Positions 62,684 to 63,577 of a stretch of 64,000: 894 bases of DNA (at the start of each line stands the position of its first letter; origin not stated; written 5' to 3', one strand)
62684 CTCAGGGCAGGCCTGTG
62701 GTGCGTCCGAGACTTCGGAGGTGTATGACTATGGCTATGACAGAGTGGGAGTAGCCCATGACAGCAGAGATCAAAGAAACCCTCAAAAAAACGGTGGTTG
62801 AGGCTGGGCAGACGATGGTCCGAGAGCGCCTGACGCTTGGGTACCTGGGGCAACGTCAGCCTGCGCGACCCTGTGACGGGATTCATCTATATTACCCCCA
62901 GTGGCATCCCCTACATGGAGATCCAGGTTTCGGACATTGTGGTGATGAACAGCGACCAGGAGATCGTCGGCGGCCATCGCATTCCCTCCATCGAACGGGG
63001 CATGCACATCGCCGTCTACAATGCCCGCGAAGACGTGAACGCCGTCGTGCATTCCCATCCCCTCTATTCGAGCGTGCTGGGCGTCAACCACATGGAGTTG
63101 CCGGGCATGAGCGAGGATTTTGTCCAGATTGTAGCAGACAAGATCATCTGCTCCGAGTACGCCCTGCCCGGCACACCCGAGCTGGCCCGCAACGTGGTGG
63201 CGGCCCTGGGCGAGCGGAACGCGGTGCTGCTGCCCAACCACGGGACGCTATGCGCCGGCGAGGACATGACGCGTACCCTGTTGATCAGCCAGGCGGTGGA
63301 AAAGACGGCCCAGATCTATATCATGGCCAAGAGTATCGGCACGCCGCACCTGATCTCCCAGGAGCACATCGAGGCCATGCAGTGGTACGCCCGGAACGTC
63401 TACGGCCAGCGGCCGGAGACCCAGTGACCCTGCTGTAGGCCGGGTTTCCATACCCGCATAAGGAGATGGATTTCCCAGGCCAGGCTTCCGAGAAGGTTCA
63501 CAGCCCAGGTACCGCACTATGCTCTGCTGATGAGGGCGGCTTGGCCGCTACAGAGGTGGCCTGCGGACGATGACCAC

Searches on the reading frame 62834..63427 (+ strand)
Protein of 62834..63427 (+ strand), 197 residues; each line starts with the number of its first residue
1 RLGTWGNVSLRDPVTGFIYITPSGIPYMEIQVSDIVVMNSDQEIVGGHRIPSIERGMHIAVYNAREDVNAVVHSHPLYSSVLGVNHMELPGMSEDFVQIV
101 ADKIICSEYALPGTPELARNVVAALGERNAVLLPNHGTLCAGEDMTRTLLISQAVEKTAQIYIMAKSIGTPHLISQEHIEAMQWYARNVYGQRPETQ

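Call 67: search_protein_families(library=pfam, proteins=[window:62834-63427:+], max_evalue=0.001)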
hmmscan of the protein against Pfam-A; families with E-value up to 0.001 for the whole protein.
window:62834-63427:+ (197 aa): 1 family
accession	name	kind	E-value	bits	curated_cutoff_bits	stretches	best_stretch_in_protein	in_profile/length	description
PF00596.27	Aldolase_II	-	8.1e-42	143.6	22.2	1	3-163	18-183/183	Class II Aldolase and Adducin N-terminal domain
